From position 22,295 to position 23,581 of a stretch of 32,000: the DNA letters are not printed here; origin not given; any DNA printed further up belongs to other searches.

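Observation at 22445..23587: Phosphosulfolactate synthase domain fused to a winged-helix domain, divergent from a sulfonate-type ABC transporter: a possible enzyme-derived one-component regulator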

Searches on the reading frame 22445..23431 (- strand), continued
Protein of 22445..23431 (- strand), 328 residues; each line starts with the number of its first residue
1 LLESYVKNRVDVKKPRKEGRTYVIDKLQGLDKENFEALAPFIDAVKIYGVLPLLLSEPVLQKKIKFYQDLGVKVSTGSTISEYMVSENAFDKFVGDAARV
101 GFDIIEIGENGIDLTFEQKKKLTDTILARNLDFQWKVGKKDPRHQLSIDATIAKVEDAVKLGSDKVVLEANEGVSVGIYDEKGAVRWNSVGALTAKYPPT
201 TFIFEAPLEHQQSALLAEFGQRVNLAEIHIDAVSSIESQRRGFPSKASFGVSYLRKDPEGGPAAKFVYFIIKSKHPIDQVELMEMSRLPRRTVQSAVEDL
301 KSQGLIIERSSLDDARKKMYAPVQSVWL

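Call 44: find_encoding_contigs(protein=P0289, flank=7000, max_places=1)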
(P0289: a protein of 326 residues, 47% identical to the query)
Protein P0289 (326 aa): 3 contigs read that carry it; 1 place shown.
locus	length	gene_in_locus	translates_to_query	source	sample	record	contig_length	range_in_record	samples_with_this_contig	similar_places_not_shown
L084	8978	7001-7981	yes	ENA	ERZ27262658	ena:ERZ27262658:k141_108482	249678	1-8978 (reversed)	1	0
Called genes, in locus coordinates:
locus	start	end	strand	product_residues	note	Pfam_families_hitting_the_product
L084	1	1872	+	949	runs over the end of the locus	PF18998:Flg_new_2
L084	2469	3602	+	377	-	PF18998:Flg_new_2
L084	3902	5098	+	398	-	PF18998:Flg_new_2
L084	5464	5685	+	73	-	PF04014:MazE_antitoxin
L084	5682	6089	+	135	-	PF01850:PIN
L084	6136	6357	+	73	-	-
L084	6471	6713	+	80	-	-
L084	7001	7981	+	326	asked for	PF02679:ComA, PF01978:TrmB, PF12802:MarR_2 (faint), PF12840:HTH_20 (faint)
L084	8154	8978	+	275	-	?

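Call 45: find_encoding_contigs(protein=P0276, flank=6000, max_places=1)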
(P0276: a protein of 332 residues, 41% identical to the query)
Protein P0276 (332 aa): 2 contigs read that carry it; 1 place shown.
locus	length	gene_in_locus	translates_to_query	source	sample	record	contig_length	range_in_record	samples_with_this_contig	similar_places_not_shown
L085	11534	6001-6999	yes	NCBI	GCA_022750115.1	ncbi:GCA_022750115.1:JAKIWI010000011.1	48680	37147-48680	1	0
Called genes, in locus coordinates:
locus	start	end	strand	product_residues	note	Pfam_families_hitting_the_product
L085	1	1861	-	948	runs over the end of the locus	PF13415:Beta-prop_FBX42, PF24981:Beta-prop_ATRN-LZTR1, PF24681:Kelch_KLHDC2_KLHL20_DRC7, PF24981:Beta-prop_ATRN-LZTR1 (weak), PF13415:Beta-prop_FBX42, PF24681:Kelch_KLHDC2_KLHL20_DRC7, PF00801:PKD, PF18911:PKD_4, +1 more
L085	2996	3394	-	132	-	PF01850:PIN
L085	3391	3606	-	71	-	PF02697:VAPB_antitox (weak)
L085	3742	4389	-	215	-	PF03807:F420_oxidored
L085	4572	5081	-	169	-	-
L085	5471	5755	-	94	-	-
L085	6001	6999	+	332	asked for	PF02679:ComA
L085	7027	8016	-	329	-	PF00480:ROK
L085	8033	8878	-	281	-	PF00121:TIM, PF05690:ThiG (weak)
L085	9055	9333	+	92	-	-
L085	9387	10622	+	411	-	PF22660:RS_preATP-grasp-like, PF02786:CPSase_L_D2, PF02222:ATP-grasp, PF07478:Dala_Dala_lig_C, PF21244:PurT_C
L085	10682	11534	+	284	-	PF02678:Pirin, PF05726:Pirin_C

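Call 46: find_encoding_contigs(protein=P0287, flank=6000, max_places=1)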
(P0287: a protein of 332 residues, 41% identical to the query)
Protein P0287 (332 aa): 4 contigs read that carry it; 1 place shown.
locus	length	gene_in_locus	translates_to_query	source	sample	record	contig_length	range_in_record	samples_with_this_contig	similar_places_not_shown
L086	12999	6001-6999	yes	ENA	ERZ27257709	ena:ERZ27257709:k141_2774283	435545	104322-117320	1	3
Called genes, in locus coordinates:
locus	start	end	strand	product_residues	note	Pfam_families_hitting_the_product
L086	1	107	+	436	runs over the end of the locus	-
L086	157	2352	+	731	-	PF18998:Flg_new_2 (weak)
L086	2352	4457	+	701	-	PF18998:Flg_new_2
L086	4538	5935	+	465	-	PF01663:Phosphodiest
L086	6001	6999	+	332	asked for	PF02679:ComA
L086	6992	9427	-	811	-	PF09137:Glucodextran_N, PF00723:Glyco_hydro_15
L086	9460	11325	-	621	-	PF00723:Glyco_hydro_15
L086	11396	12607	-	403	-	PF03065:Glyco_hydro_57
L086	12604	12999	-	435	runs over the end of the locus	PF08323:Glyco_transf_5 (weak), PF20706:GT4-conflict, PF13439:Glyco_transf_4, PF13579:Glyco_trans_4_4, PF00534:Glycos_transf_1, PF13692:Glyco_trans_1_4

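Call 47: find_encoding_contigs(protein=P0285, flank=6000, max_places=1)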
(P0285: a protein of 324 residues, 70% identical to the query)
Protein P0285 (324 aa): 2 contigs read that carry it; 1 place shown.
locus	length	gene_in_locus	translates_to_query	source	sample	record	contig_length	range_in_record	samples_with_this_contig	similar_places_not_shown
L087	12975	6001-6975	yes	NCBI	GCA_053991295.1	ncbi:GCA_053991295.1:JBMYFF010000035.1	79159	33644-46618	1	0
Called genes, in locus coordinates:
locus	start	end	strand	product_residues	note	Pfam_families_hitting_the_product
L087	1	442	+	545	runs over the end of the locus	PF01654:Cyt_bd_oxida_I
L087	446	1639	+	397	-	PF01654:Cyt_bd_oxida_I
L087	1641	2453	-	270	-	-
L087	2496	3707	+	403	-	PF00753:Lactamase_B, PF19583:ODP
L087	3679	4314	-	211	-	PF01066:CDP-OH_P_transf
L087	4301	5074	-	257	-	PF00483:NTP_transferase, PF12804:NTP_transf_3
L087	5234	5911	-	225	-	PF00578:AhpC-TSA, PF08534:Redoxin, PF02630:SCO1-SenC (weak), PF10417:1-cysPrx_C (weak)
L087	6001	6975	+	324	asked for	PF02679:ComA, PF08279:HTH_11 (faint), PF13412:HTH_24 (weak)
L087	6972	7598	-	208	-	-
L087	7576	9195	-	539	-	PF04143:Sulf_transp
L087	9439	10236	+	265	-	-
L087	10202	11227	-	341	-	PF07690:MFS_1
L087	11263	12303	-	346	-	PF03956:Lys_export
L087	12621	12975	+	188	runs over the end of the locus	-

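Call 48: find_encoding_contigs(protein=P0303, flank=6000, max_places=1)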
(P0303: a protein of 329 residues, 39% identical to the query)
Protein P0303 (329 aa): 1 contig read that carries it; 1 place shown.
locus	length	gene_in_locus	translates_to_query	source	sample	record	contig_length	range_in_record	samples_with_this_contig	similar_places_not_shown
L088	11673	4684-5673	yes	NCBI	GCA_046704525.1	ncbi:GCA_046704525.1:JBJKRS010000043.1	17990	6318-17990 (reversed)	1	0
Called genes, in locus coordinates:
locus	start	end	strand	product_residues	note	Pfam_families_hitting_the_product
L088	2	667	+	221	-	?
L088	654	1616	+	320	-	PF00005:ABC_tran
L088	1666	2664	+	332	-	PF01435:Peptidase_M48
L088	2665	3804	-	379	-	PF14306:PUA_2, PF01747:ATP-sulfurylase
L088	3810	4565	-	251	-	PF01507:PAPS_reduct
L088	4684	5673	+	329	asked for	PF02679:ComA, PF12802:MarR_2 (faint)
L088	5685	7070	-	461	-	PF00083:Sugar_tr, PF07690:MFS_1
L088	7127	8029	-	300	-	PF02775:TPP_enzyme_C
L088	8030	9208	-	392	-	PF01855:POR_N, PF17147:PFOR_II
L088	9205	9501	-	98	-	PF13187:Fer4_9 (faint), PF00037:Fer4 (weak), PF12837:Fer4_6 (faint), PF13237:Fer4_10 (faint), PF14697:Fer4_21, PF12838:Fer4_7, PF12797:Fer4_2 (weak), PF00037:Fer4 (weak), +1 more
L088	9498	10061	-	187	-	PF01558:POR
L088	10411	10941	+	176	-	PF13302:Acetyltransf_3, PF13420:Acetyltransf_4, PF00583:Acetyltransf_1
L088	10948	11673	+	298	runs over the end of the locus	PF01636:APH, PF19974:TCAD9 (weak)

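Call 66: search_protein_families(library=pfam, proteins=[L037:3114-4595:-, L037:7002-7562:-, L037:7631-8878:-, L043:7621-8595:-, L043:3932-4318:+, L051:4720-5742:-, L056:3555-4718:-, L076:4802-5476:+, L047:5193-6161:-, L051:10073-10972:-], max_evalue=0.001)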
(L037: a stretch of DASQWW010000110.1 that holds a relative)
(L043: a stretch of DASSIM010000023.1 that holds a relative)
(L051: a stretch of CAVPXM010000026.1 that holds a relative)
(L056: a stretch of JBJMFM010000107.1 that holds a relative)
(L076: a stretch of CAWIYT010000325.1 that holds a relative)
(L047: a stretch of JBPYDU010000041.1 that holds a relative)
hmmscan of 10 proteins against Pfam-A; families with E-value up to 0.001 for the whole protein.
L037:3114-4595:- (493 aa): 2 families
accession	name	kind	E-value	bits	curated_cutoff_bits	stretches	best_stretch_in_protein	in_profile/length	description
PF00206.25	Lyase_1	-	4.6e-52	177.8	27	1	24-296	21-312/312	Lyase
PF14698.11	ASL_C2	-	1.8e-08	35.1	27.3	1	363-407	5-52/69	Argininosuccinate lyase C-terminal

L037:7002-7562:- (186 aa): 1 family
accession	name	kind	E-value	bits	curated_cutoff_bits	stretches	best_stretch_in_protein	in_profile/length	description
PF00293.34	NUDIX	-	1.1e-18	68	21.1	1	48-159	3-120/134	NUDIX domain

L037:7631-8878:- (415 aa): 0 families

L043:7621-8595:- (324 aa): 2 families
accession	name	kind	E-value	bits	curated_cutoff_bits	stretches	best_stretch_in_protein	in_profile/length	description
PF00754.31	F5_F8_type_C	-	7.1e-14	52.5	28.2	1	196-316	3-124/127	F5/8 type C domain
PF22633.2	F5_F8_type_C_2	-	1.4e-08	35.7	27.8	1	212-303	4-91/91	NedA-like, galactose-binding domain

L043:3932-4318:+ (128 aa): 1 family
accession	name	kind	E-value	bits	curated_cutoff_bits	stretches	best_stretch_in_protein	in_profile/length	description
PF13473.12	Cupredoxin_1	-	2e-05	25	27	1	40-125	23-104/104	Cupredoxin-like domain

L051:4720-5742:- (340 aa): 6 families
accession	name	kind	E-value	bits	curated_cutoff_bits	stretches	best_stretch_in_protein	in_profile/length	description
PF00190.28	Cupin_1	-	7.1e-47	159.2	22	2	182-322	1-148/151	Cupin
PF07883.17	Cupin_2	-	1.2e-21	76.6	27.2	2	41-113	2-68/70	Cupin domain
PF14667.12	Polysacc_synt_C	-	1e-09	38.9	28.7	1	216-292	22-100/111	Polysaccharide biosynthesis C-terminal domain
PF13621.12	Cupin_8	-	8e-09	36.2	27.4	1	257-296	213-249/252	Cupin-like domain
PF02311.25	AraC_binding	-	1.5e-05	25.2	21.1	0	51-123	17-84/135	AraC-like ligand binding domain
PF06560.17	GPI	-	6.9e-05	22.6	20.7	0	231-283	81-137/182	Glucose-6-phosphate isomerase (GPI)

L056:3555-4718:- (387 aa): 6 families
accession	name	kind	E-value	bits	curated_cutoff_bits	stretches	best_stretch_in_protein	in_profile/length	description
PF22703.2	Cdc6_lid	-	2.1e-16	60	27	1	215-281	2-66/68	Cdc6 AAA+ ATPase-type lid domain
PF13401.12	AAA_22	-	7.2e-13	49.4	27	1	51-181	8-122/130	AAA domain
PF13191.12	AAA_16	-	1.3e-06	29.4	32.6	1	22-147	2-144/167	AAA ATPase domain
PF01637.24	ATPase_2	-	1.3e-05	25.6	33.2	1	25-169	4-144/225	ATPase domain predominantly from Archaea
PF05621.17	TniB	-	1.6e-05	24.9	22.4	1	26-153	13-137/189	Bacterial TniB protein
PF00004.35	AAA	-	3.4e-05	24.8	21.2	1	53-202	3-124/131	ATPase family associated with various cellular activities (AAA)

L076:4802-5476:+ (224 aa): 1 family
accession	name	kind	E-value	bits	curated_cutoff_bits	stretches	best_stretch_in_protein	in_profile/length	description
PF00581.25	Rhodanese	-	5.3e-17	62.6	22.2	1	39-148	2-101/102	Rhodanese-like domain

L047:5193-6161:- (322 aa): 2 families
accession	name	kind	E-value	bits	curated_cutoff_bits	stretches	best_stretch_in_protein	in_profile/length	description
PF00754.31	F5_F8_type_C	-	1.5e-14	54.7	28.2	1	196-313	5-123/127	F5/8 type C domain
PF22633.2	F5_F8_type_C_2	-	5e-09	37.1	27.8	1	210-301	4-91/91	NedA-like, galactose-binding domain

L051:10073-10972:- (299 aa): 2 families
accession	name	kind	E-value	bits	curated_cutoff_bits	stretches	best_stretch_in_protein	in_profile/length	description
PF01609.27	DDE_Tnp_1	-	2.2e-24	86.8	23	1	116-294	3-200/200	Transposase DDE domain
PF13737.12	DDE_Tnp_1_5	-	4.9e-19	69.2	28.1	1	19-131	2-111/112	Transposase DDE domain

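Call 69: find_encoding_contigs(protein=P0312, flank=6000, max_places=2)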
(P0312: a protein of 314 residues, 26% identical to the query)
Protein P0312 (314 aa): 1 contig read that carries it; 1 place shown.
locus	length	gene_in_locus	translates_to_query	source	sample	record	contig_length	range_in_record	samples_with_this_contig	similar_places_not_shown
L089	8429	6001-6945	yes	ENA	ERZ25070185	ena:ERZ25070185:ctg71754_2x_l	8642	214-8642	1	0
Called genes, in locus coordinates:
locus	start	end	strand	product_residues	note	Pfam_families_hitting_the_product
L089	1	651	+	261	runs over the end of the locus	PF01255:Prenyltransf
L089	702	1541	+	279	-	PF00709:Adenylsucc_synt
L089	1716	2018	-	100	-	-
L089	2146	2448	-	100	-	-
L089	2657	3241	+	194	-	PF01406:tRNA-synt_1e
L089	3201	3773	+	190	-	PF00133:tRNA-synt_1 (weak), PF01406:tRNA-synt_1e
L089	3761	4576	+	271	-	PF00583:Acetyltransf_1, PF13508:Acetyltransf_7 (weak)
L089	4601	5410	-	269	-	PF00155:Aminotran_1_2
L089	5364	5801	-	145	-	PF00155:Aminotran_1_2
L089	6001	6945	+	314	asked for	PF02679:ComA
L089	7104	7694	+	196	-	PF04389:Peptidase_M28 (weak), PF01546:Peptidase_M20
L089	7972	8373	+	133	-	PF01546:Peptidase_M20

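Call 70: find_encoding_contigs(protein=P0156, flank=6000, max_places=2)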
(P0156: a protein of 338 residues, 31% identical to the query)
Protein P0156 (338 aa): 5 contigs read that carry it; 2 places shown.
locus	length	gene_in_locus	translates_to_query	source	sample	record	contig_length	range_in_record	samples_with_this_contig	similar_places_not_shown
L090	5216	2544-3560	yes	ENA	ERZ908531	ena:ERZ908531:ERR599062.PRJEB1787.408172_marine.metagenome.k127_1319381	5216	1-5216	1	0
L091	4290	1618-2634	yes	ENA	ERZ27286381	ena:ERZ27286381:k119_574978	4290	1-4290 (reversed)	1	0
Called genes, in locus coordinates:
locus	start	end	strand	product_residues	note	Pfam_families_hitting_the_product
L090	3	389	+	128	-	?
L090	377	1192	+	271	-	PF00583:Acetyltransf_1, PF13508:Acetyltransf_7 (weak)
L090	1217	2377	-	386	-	PF00155:Aminotran_1_2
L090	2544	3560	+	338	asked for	PF02679:ComA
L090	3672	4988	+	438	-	PF01546:Peptidase_M20, PF07687:M20_dimer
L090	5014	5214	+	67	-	?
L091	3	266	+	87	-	?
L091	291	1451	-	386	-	PF00155:Aminotran_1_2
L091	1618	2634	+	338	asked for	PF02679:ComA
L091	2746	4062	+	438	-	PF01546:Peptidase_M20, PF07687:M20_dimer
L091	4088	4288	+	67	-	?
